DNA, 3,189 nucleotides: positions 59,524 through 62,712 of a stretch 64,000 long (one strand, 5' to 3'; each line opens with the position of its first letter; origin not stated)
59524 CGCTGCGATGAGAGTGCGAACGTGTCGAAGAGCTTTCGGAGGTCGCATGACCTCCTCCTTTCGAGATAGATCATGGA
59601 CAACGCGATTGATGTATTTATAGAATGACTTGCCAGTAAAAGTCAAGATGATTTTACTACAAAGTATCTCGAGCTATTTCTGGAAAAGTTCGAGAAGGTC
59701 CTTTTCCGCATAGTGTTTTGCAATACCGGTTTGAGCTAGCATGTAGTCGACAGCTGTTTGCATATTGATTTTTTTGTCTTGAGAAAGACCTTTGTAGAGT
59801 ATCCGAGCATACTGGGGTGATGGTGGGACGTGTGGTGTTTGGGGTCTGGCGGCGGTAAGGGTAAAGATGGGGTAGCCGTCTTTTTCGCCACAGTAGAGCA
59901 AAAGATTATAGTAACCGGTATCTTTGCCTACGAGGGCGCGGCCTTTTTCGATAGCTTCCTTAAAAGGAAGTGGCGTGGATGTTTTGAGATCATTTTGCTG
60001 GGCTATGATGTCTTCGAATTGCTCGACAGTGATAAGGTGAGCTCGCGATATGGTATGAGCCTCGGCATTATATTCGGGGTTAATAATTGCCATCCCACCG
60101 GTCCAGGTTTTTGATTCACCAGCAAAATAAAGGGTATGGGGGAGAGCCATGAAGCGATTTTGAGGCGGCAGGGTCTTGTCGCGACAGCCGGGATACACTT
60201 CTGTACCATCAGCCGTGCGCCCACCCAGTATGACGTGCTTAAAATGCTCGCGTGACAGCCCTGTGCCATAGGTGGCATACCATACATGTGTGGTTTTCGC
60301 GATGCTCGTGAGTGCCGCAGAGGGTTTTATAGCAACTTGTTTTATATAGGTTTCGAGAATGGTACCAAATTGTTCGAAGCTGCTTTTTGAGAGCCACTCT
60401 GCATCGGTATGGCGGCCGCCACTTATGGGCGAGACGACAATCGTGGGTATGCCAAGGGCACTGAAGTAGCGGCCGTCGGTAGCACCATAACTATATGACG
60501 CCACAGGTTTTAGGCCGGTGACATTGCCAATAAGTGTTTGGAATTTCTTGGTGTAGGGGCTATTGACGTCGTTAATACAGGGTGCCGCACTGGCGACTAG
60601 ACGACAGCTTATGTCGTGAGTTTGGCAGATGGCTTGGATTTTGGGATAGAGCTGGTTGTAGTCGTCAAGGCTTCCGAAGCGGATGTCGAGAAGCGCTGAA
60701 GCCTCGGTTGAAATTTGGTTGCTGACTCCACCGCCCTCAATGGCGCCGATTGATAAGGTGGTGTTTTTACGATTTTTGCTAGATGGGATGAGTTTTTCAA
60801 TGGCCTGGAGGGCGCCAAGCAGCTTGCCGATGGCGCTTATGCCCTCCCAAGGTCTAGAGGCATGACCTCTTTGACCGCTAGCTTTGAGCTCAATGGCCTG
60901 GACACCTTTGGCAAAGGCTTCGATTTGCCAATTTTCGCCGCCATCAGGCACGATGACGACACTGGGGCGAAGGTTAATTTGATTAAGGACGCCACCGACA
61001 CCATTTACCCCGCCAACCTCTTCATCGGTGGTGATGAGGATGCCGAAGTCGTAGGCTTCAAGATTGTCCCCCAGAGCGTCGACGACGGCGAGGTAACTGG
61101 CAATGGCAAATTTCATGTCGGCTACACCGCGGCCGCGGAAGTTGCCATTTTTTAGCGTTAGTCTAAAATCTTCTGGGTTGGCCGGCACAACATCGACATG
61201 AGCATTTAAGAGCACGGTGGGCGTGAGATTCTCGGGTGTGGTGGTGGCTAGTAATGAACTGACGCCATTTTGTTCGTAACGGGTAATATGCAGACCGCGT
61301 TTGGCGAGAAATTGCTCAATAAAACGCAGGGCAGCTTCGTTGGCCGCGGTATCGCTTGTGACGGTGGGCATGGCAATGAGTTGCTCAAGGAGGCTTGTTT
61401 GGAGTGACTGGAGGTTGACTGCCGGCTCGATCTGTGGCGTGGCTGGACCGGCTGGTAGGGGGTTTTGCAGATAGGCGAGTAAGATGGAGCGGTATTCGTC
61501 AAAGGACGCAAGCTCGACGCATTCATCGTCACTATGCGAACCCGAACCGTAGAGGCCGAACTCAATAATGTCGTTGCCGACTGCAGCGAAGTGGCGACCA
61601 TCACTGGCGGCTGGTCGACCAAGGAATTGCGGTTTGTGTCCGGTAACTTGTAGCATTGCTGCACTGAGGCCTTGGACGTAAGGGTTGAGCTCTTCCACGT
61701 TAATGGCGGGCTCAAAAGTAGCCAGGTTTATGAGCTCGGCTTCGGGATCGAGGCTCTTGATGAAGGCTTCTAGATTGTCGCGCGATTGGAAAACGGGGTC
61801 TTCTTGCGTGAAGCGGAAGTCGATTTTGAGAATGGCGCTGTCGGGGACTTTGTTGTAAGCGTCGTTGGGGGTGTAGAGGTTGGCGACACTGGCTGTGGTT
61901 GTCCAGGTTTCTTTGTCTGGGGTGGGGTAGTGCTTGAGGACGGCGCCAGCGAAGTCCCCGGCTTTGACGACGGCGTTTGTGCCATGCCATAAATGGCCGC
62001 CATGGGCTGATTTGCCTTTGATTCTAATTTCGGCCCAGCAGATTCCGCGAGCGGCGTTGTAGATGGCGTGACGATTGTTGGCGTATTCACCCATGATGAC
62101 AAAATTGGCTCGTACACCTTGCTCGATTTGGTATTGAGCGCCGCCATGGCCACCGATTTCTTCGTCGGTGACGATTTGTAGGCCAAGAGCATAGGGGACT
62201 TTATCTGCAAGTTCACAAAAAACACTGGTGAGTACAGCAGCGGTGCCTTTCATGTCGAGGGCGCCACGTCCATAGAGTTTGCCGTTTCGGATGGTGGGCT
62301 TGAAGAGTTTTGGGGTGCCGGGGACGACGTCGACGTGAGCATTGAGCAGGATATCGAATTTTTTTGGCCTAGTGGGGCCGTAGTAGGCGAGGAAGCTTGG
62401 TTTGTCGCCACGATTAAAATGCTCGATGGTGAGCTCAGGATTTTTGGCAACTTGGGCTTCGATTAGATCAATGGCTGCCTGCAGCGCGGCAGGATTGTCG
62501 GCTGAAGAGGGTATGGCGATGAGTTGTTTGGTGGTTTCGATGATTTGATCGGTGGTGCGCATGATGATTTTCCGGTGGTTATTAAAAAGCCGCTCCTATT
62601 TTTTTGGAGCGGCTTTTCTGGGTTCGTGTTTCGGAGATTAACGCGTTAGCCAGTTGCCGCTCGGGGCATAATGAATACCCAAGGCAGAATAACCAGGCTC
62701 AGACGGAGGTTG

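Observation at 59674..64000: Unusual M20-M20-GGCT(ChaC)-like triple fusion next to a GCS2-like ligase, forming a possible gamma-glutamyl peptide turnover module.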

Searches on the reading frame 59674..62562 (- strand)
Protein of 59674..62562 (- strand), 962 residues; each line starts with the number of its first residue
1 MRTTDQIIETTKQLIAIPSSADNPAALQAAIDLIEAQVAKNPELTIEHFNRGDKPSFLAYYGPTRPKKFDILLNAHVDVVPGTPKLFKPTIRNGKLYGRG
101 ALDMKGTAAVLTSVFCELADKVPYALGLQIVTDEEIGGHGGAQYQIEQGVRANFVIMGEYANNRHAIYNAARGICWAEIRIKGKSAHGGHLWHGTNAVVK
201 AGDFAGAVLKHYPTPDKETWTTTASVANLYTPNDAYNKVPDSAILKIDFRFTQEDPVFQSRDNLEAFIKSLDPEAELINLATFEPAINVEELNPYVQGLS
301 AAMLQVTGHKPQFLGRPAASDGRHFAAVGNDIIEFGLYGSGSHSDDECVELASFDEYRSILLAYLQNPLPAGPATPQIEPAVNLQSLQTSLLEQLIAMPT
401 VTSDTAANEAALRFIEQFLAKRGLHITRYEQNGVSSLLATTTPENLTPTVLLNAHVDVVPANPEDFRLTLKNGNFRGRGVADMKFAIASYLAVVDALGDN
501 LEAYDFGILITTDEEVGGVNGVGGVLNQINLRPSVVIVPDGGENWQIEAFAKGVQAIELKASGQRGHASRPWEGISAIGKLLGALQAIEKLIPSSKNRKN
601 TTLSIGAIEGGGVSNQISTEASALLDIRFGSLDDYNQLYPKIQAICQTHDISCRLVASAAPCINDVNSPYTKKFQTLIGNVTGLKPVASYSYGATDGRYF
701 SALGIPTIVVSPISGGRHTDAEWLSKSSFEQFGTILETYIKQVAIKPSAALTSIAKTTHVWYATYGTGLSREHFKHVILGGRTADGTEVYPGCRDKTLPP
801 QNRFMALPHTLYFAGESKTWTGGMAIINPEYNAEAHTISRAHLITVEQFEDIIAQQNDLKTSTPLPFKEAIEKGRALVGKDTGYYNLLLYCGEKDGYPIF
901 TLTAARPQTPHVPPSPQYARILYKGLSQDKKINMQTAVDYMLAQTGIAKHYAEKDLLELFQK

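Call 3: search_protein_families(library=pfam, proteins=[window:59674-62562:-], max_evalue=1)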
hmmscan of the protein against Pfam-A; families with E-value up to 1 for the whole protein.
window:59674-62562:- (962 aa): 4 families
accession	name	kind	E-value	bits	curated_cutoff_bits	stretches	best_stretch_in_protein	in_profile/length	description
PF01546.33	Peptidase_M20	-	4.1e-50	171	24.6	2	72-366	1-205/206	Peptidase family M20/M25/M40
PF07687.19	M20_dimer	-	7.7e-27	93.8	21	2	552-649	4-102/107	Peptidase dimerisation domain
PF04389.22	Peptidase_M28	-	2.1e-06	28.1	21.3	2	438-517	3-69/193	Peptidase family M28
PF05343.19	Peptidase_M42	-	0.0018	17.8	23.2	0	92-145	124-176/292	M42 glutamyl aminopeptidase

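Call 4: search_protein_families(library=ncbifam, proteins=[window:59674-62562:-], max_evalue=0.1)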
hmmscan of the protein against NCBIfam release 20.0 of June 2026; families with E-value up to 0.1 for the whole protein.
window:59674-62562:- (962 aa): 58 families (the best 25 are shown)
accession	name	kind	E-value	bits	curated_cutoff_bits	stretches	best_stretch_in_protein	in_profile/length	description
TIGR01910.1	DapE-ArgE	subfamily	1.1e-82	278.2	217.6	2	8-358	1-371/373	ArgE/DapE family deacylase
NF006399.0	PRK08651.1-2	equivalog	1.8e-81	274.2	381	4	4-209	3-214/405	succinyl-diaminopimelate desuccinylase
NF009557.0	PRK13009.1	equivalog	3e-73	247.1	284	2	389-743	6-374/377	succinyl-diaminopimelate desuccinylase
NF006400.0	PRK08651.1-3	equivalog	2.9e-69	233.8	374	2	52-356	68-394/410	succinyl-diaminopimelate desuccinylase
NF005710.0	PRK07522.1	subfamily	2.5e-61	208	412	2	387-743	9-388/391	acetylornithine deacetylase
TIGR01246.1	dapE_proteo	equivalog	1.5e-60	205.2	361.8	2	389-741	2-368/370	succinyl-diaminopimelate desuccinylase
TIGR01892.1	AcOrn-deacetyl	equivalog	2.3e-58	198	297.7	2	391-730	2-355/365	acetylornithine deacetylase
TIGR01900.1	dapE-gram_pos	equivalog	1.7e-56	191.6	304.2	2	5-366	3-351/351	succinyl-diaminopimelate desuccinylase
NF005602.0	PRK07338.1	equivalog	8.5e-48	162.9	357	2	438-731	85-387/409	hydrolase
NF006365.0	PRK08588.1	subfamily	8.4e-41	140.5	289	2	86-361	88-377/383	succinyl-diaminopimelate desuccinylase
NF009558.0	PRK13013.1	equivalog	1.3e-40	139.4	428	3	5-203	16-231/429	acetylornithine deacetylase/succinyl-diaminopimelate desuccinylase family protein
NF003474.0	PRK05111.1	equivalog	3e-38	131.7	460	2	390-744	10-381/383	acetylornithine deacetylase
NF010589.0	PRK13983.1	equivalog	8.5e-37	127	333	2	3-360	12-401/409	M20 family metallo-hydrolase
NF005306.0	PRK06837.1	subfamily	2.2e-35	122.3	376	2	47-205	76-240/427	ArgE/DapE family deacylase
NF009555.0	PRK13004.1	equivalog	1.7e-34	119.4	321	2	4-255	14-266/399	YgeY family selenium metabolism-linked hydrolase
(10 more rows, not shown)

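Call 12: find_homologous_proteins(query=window:59674-62562:-, max_evalue=1e-10)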
Query window:59674-62562:- (962 aa): 84 proteins with E <= 1e-10 among 8000 candidates.
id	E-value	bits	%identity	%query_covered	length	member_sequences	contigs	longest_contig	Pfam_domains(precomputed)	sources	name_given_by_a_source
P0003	0.0e+0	2201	100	100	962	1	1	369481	PF01546.34,PF04389.23,PF07687.20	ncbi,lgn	-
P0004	0.0e+0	1437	58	100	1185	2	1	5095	PF01546.34,PF04389.23,PF07687.20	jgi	jgi:succinyl-diaminopimelate desuccinylase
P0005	0.0e+0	1421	65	100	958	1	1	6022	PF01546.34,PF04389.23,PF07687.20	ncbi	-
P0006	0.0e+0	1290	59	100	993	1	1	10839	PF01546.34,PF07687.20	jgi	jgi:succinyl-diaminopimelate desuccinylase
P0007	0.0e+0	1282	58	100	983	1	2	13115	PF01546.34,PF04389.23,PF07687.20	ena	-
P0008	0.0e+0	1279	59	100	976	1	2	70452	PF01546.34,PF07687.20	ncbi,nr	ncbi:MAG TPA: M20/M25/M40 family metallo-hydrolase [Patescibacteria group bacterium]|nr:M20/M25/M40 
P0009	0.0e+0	1269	59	98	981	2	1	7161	PF01546.34,PF04389.23,PF07687.20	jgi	jgi:succinyl-diaminopimelate desuccinylase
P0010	0.0e+0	1268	57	100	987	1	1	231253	PF01546.34,PF07687.20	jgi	jgi:acetylornithine deacetylase/succinyl-diaminopimelate desuccinylase-like protein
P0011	0.0e+0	1266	57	100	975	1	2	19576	PF01546.34,PF07687.20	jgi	jgi:succinyl-diaminopimelate desuccinylase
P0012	0.0e+0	1256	57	100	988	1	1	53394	PF01546.34,PF04389.23,PF07687.20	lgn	-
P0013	0.0e+0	1254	57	100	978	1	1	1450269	PF01546.34,PF04389.23,PF05343.20,PF07687.20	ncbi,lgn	-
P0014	0.0e+0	1246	57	100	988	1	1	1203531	PF01546.34,PF04389.23,PF07687.20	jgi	jgi:succinyl-diaminopimelate desuccinylase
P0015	0.0e+0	1240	57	99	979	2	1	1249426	PF01546.34,PF04389.23,PF07687.20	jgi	jgi:succinyl-diaminopimelate desuccinylase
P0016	0.0e+0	1239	57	100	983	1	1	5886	PF01546.34,PF07687.20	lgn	-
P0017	0.0e+0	1235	57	100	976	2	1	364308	PF01546.34,PF04389.23,PF07687.20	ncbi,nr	ncbi:MAG TPA: M20/M25/M40 family metallo-hydrolase [Candidatus Saccharimonadales bacterium]|nr:M20/M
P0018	0.0e+0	1233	56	100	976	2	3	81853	PF01546.34,PF04389.23,PF07687.20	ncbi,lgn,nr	ncbi:MAG TPA: M20/M25/M40 family metallo-hydrolase [Bacillota bacterium]|nr:M20/M25/M40 family metal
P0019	0.0e+0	1227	56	100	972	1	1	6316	PF01546.34,PF04389.23,PF07687.20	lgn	-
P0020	0.0e+0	1227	56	99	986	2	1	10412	PF01546.34,PF04389.23,PF07687.20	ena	-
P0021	0.0e+0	1214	55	99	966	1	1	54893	PF01546.34,PF04389.23,PF07687.20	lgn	-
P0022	0.0e+0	1213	55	100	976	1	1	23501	PF01546.34,PF07687.20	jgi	jgi:succinyl-diaminopimelate desuccinylase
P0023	0.0e+0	1197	54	100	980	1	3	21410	PF01546.34,PF04389.23,PF07687.20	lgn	-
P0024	0.0e+0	1196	54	100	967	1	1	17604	PF01546.34,PF04389.23,PF07687.20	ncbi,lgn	-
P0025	0.0e+0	1195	55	100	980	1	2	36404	PF01546.34,PF04389.23,PF07687.20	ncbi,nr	ncbi:MAG TPA: M20/M25/M40 family metallo-hydrolase [Candidatus Saccharimonadales bacterium]|nr:M20/M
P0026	0.0e+0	1194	55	100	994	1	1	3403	PF01546.34,PF07687.20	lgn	-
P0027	0.0e+0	1190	55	100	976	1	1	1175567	PF01546.34,PF04389.23,PF07687.20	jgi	jgi:succinyl-diaminopimelate desuccinylase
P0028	0.0e+0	1187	54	100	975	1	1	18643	PF01546.34,PF04389.23,PF07687.20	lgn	-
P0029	0.0e+0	1183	55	98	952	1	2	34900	PF01546.34,PF04389.23,PF05343.20,PF07687.20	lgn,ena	-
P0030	0.0e+0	1181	54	100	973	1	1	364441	PF01546.34,PF04389.23,PF07687.20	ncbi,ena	-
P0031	0.0e+0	1181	55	100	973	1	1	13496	PF01546.34,PF04389.23,PF07687.20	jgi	jgi:succinyl-diaminopimelate desuccinylase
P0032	0.0e+0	1180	54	99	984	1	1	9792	PF01546.34,PF04389.23,PF07687.20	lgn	-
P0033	0.0e+0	1177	54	99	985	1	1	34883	PF01546.34,PF04389.23,PF07687.20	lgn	-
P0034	0.0e+0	1167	53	100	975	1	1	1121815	PF01546.34,PF07687.20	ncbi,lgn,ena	-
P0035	0.0e+0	1162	54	100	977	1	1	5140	PF01546.34,PF04389.23,PF07687.20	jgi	jgi:succinyl-diaminopimelate desuccinylase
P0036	0.0e+0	1161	55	100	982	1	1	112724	PF01546.34,PF04389.23,PF07687.20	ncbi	-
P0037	0.0e+0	1159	54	100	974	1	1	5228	PF01546.34,PF04389.23,PF07687.20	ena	-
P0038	0.0e+0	1149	54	100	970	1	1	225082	PF01546.34,PF07687.20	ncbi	-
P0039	0.0e+0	1148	53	100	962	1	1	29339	PF01546.34,PF04389.23,PF07687.20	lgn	-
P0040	0.0e+0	1141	55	100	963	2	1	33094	PF01546.34,PF04389.23,PF07687.20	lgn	-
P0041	0.0e+0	1140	53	100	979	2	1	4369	PF01546.34,PF04389.23,PF07687.20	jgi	jgi:succinyl-diaminopimelate desuccinylase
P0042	0.0e+0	1136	54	98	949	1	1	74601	PF01546.34,PF04389.23,PF07687.20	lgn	-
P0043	0.0e+0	1135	53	100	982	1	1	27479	PF01546.34,PF04389.23,PF07687.20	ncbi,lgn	-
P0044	0.0e+0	1134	53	100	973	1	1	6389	PF01546.34,PF04389.23,PF07687.20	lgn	-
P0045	0.0e+0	1126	52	100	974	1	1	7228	PF01546.34,PF04389.23,PF07687.20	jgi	jgi:succinyl-diaminopimelate desuccinylase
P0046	0.0e+0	1112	51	99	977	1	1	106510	PF01546.34,PF04389.23,PF07687.20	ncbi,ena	-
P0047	0.0e+0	1107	50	100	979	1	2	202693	PF01546.34,PF04389.23,PF07687.20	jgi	jgi:succinyl-diaminopimelate desuccinylase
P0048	0.0e+0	1104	51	100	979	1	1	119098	PF01546.34,PF04389.23,PF07687.20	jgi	jgi:succinyl-diaminopimelate desuccinylase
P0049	0.0e+0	1086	63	78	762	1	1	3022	PF01546.34,PF04389.23,PF07687.20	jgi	jgi:succinyl-diaminopimelate desuccinylase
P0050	0.0e+0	1081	51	99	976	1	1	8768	PF01546.34,PF04389.23,PF07687.20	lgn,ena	-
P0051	0.0e+0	1074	62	77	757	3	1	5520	PF01546.34,PF04389.23,PF07687.20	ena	-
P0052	0.0e+0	1065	62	78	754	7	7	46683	PF01546.34,PF04389.23,PF05343.20,PF07687.20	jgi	jgi:succinyl-diaminopimelate desuccinylase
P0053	0.0e+0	1024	61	77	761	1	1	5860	PF01546.34,PF07687.20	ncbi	-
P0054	0.0e+0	1020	61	77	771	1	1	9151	PF01546.34,PF07687.20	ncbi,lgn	-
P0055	0.0e+0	1018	58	78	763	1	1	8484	PF01546.34,PF04389.23,PF07687.20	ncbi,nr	ncbi:MAG TPA: M20/M25/M40 family metallo-hydrolase [Candidatus Saccharimonadales bacterium]|nr:M20/M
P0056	1.4e-298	1011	61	77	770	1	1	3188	PF01546.34,PF04389.23,PF07687.20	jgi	jgi:succinyl-diaminopimelate desuccinylase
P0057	1.9e-298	1011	59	77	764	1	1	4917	PF01546.34,PF04389.23,PF07687.20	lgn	-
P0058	4.4e-289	980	57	77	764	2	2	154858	PF01546.34,PF04389.23,PF07687.20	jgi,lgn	jgi:acetylornithine deacetylase/succinyl-diaminopimelate desuccinylase-like protein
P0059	3.4e-288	977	57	78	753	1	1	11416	PF01546.34,PF07687.20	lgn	-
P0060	1.1e-287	975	58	77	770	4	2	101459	PF01546.34,PF04389.23,PF07687.20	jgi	jgi:acetylornithine deacetylase/succinyl-diaminopimelate desuccinylase-like protein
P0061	1.9e-286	971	57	77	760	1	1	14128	PF01546.34,PF04389.23,PF07687.20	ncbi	-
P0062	2.3e-281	954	56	78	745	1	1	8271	PF01546.34,PF07687.20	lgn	-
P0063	1.6e-280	951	57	78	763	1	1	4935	PF01546.34,PF07687.20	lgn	-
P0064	1.5e-278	945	56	79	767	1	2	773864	PF01546.34,PF04389.23,PF07687.20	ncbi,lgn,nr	ncbi:MAG TPA: M20/M25/M40 family metallo-hydrolase [Candidatus Saccharimonadales bacterium]|nr:M20/M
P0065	1.3e-269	915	54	77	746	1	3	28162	PF01546.34,PF05343.20,PF07687.20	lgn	-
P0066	3.6e-269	914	57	77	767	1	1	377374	PF01546.34,PF04389.23,PF05343.20,PF07687.20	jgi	jgi:succinyl-diaminopimelate desuccinylase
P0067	5.7e-263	893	54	77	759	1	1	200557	PF01546.34,PF07687.20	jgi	jgi:succinyl-diaminopimelate desuccinylase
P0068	1.2e-244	833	73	39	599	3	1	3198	PF01546.34,PF07687.20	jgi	-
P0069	1.7e-241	822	57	65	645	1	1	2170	PF01546.34,PF07687.20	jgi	jgi:acetylornithine deacetylase/succinyl-diaminopimelate desuccinylase-like protein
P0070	1.6e-238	812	68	41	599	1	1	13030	PF01546.34,PF07687.20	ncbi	-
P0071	2.0e-237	809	69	39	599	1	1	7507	PF01546.34,PF07687.20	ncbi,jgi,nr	ncbi:MAG TPA: M20/M25/M40 family metallo-hydrolase [Candidatus Saccharimonadia bacterium]|jgi:succin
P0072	1.7e-234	799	49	78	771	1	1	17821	PF01546.34,PF07687.20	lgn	-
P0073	4.5e-230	784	50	77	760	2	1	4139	PF01546.34,PF07687.20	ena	-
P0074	7.2e-221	754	64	39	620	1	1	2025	PF01546.34,PF07687.20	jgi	jgi:succinyl-diaminopimelate desuccinylase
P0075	6.4e-219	747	65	38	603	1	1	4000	PF01546.34,PF07687.20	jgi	jgi:succinyl-diaminopimelate desuccinylase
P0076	3.7e-218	745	67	38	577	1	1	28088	PF01546.34,PF07687.20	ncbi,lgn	-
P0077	8.8e-217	740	66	39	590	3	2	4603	PF01546.34,PF07687.20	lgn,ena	-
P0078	3.8e-211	722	63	38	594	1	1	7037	PF01546.34,PF07687.20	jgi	jgi:succinyl-diaminopimelate desuccinylase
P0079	4.0e-208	712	49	71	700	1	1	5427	PF01546.34,PF07687.20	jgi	jgi:succinyl-diaminopimelate desuccinylase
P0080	5.4e-201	688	62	39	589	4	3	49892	PF01546.34,PF07687.20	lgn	-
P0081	7.8e-200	684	61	38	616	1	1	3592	PF01546.34,PF07687.20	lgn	-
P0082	7.2e-199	681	60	39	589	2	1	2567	PF01546.34,PF07687.20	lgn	-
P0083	5.6e-192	658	61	38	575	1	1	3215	PF01546.34,PF07687.20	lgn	-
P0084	2.1e-29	120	31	32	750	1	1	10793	PF01546.34,PF03577.21,PF07687.20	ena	-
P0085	3.0e-27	113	26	32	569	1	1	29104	PF01546.34,PF14602.13,PF00132.31,PF07687.20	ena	-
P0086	5.0e-12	63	25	38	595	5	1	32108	PF01546.34,PF07687.20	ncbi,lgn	-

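Call 39: find_encoding_contigs(protein=P0003, flank=10000, max_places=2)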
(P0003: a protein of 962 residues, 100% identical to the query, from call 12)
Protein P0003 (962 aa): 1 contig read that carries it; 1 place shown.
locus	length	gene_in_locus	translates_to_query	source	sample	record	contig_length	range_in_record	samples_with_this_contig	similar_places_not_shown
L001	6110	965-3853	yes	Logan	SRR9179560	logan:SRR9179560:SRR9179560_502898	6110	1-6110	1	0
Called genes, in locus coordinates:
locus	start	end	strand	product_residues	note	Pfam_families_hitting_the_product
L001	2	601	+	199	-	?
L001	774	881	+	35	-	-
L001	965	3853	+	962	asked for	PF04389:Peptidase_M28 (faint), PF01546:Peptidase_M20, PF07687:M20_dimer, PF01546:Peptidase_M20, PF07687:M20_dimer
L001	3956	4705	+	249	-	-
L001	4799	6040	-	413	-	PF00587:tRNA-synt_2b, PF03129:HGTP_anticodon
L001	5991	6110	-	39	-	?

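Call 40: find_encoding_contigs(protein=P0013, flank=8000, max_places=1)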
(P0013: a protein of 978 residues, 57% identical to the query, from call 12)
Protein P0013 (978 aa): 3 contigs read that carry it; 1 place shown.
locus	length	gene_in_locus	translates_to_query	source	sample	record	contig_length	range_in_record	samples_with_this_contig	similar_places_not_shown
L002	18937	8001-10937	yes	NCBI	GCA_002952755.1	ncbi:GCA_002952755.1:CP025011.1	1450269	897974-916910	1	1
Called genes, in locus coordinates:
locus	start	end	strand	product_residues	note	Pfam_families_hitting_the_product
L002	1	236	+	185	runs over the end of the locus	PF01467:CTP_transf_like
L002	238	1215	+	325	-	PF01230:HIT, PF11969:DcpS_C (weak), PF00293:NUDIX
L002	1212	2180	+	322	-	PF00383:dCMP_cyt_deam_1, PF14437:MafB19-deam (weak)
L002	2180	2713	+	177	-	PF00186:DHFR_1, PF01872:RibD_C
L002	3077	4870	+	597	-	PF02223:Thymidylate_kin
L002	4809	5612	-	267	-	-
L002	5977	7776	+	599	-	-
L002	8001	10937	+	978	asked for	PF04389:Peptidase_M28 (faint), PF01546:Peptidase_M20, PF07687:M20_dimer, PF01546:Peptidase_M20, PF05343:Peptidase_M42 (faint), PF07687:M20_dimer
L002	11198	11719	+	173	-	PF00466:Ribosomal_L10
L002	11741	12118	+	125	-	PF16320:Ribosomal_L12_N, PF00542:Ribosomal_L12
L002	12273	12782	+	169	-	-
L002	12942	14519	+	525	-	PF05496:RuvB_N (faint), PF13177:DNA_pol3_delta2, PF00004:AAA, PF07728:AAA_5 (weak), PF13173:AAA_14 (faint), PF13401:AAA_22 (faint), PF22608:DNAX_ATPase_lid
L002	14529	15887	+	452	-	PF00772:DnaB, PF03796:DnaB_C, PF13481:AAA_25, PF06745:ATPase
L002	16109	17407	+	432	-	PF08245:Mur_ligase_M, PF02875:Mur_ligase_C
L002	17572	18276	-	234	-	PF00175:NAD_binding_1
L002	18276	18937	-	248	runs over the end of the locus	PF03009:GDPD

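Call 41: find_encoding_contigs(protein=P0014, flank=8000, max_places=1)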
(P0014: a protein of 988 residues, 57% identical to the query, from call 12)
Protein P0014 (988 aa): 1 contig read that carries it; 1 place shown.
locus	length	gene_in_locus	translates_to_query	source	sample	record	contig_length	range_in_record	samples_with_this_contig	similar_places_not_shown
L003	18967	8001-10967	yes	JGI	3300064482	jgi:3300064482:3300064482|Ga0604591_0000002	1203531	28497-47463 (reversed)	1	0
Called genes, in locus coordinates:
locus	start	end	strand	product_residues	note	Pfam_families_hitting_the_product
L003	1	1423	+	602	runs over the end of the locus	PF03924:CHASE, PF00512:HisKA, PF02518:HATPase_c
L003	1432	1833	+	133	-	PF00072:Response_reg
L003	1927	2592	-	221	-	PF00027:cNMP_binding, PF13545:HTH_Crp_2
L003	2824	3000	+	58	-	-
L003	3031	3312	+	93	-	PF04226:Transgly_assoc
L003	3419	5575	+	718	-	PF02223:Thymidylate_kin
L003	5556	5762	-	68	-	-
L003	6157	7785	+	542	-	-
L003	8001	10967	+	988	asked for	PF04389:Peptidase_M28 (faint), PF01546:Peptidase_M20, PF07687:M20_dimer, PF01546:Peptidase_M20, PF07687:M20_dimer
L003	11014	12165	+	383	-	PF01546:Peptidase_M20, PF07687:M20_dimer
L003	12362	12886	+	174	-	PF00466:Ribosomal_L10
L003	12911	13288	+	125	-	PF16320:Ribosomal_L12_N, PF00542:Ribosomal_L12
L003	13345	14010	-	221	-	-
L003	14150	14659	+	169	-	-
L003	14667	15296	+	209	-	-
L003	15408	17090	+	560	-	PF05496:RuvB_N, PF06068:TIP49 (faint), PF12775:AAA_7 (weak), PF13177:DNA_pol3_delta2, PF00004:AAA, PF07728:AAA_5 (weak), PF13173:AAA_14 (weak), PF22608:DNAX_ATPase_lid, +3 more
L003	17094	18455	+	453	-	PF00772:DnaB, PF06745:ATPase (faint), PF13481:AAA_25, PF03796:DnaB_C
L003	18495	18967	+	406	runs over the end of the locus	PF13231:PMT_2 (weak)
